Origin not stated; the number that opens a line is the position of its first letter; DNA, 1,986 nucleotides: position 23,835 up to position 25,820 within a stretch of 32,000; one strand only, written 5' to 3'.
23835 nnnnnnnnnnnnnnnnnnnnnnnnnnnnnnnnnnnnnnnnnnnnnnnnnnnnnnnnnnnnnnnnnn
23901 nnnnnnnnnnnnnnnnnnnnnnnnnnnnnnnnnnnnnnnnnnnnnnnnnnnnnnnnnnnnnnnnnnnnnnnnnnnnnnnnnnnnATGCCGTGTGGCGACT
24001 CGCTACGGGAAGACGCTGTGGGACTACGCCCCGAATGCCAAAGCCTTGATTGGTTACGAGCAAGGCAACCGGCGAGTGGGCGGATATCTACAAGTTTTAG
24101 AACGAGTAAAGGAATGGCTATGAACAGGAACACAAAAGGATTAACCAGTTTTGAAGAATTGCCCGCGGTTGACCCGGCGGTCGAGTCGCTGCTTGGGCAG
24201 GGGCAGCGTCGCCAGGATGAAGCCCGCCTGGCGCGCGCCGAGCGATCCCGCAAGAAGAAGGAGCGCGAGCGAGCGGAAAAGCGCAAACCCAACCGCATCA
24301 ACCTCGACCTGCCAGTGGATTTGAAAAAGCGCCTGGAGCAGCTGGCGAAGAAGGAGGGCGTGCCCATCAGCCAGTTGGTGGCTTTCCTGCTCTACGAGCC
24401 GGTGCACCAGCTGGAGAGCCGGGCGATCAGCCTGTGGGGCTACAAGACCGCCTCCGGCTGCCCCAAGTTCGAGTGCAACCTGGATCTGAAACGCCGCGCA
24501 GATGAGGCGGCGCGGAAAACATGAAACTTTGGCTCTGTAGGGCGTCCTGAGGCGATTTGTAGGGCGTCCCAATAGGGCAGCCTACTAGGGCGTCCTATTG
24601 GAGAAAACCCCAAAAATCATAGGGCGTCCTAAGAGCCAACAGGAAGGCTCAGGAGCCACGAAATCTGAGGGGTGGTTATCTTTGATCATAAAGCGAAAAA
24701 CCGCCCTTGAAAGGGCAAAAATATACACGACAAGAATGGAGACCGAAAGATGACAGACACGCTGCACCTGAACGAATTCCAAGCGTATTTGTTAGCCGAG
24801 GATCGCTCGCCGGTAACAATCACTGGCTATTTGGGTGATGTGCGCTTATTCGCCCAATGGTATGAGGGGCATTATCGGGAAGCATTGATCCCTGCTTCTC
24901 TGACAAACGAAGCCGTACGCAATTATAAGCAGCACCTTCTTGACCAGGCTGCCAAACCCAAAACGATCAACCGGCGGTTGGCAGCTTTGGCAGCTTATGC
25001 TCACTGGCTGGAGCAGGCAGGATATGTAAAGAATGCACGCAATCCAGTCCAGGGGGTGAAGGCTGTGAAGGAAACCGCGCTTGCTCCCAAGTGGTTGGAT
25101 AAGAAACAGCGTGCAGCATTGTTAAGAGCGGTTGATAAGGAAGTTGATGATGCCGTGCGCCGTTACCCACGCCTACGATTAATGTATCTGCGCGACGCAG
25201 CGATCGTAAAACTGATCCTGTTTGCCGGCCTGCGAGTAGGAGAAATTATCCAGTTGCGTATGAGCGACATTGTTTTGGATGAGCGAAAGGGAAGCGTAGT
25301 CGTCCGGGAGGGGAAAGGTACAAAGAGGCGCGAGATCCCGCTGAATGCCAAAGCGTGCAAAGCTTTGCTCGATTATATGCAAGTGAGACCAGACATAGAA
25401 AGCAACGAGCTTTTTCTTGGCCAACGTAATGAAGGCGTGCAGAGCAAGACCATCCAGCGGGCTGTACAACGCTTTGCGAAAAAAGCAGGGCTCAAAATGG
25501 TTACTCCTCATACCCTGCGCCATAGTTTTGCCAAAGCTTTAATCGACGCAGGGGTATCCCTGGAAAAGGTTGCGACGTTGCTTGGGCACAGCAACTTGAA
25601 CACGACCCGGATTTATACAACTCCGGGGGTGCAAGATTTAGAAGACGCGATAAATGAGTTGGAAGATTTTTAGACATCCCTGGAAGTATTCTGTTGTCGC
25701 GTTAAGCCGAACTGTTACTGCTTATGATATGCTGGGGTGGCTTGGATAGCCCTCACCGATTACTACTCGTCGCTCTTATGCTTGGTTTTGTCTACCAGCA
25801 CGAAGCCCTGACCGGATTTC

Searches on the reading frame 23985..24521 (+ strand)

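Call 10: search_protein_families(library=pfam, proteins=[window:23985-24521:+], max_evalue=0.01)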
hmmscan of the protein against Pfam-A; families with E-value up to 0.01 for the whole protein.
window:23985-24521:+ (179 aa): 3 families
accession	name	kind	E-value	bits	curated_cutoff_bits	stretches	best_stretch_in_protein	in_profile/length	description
PF07878.17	RHH_5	-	1.1e-10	41.5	26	1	104-140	3-39/43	CopG-like RHH_1 or ribbon-helix-helix domain, RHH_5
PF12441.14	CopG_antitoxin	-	0.00021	22.4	28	1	99-137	39-77/79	CopG antitoxin of type II toxin-antitoxin system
PF01402.27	RHH_1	-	0.00029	21.1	20.5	1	104-131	1-28/39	Ribbon-helix-helix protein, copG family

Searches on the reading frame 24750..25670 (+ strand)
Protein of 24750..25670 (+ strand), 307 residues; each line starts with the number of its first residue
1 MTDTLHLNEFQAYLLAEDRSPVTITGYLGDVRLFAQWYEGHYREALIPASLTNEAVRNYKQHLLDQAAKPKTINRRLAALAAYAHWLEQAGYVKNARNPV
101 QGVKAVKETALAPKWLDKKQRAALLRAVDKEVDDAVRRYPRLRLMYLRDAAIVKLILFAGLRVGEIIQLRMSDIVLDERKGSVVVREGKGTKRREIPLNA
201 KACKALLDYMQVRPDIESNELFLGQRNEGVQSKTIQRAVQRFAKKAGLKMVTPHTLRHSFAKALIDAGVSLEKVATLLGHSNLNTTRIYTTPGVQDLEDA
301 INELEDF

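Call 10: search_protein_families(library=pfam, proteins=[window:24750-25670:+], max_evalue=0.01)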
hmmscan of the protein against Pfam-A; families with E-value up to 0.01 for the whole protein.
window:24750-25670:+ (307 aa): 4 families
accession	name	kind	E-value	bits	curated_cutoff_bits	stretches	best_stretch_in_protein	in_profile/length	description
PF00589.27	Phage_integrase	-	7.9e-38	130.4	27.1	1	115-291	2-167/172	Phage integrase family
PF02899.23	Phage_int_SAM_1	-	3.1e-10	40.6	22.3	1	7-90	1-82/83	Phage integrase, N-terminal SAM-like domain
PF13495.12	Phage_int_SAM_4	-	3.3e-06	27.8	27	1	7-88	2-79/85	Phage integrase, N-terminal SAM-like domain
PF24624.1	Int_N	-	0.00011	23.3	27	1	49-107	43-100/100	Phage integrase, N-terminal domain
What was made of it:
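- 24750..25673 (+): Tyrosine integrase (XerC/D-like). Its 3' end lies at the right boundary of the element. PF00589 at E 8e-38 (call 10).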
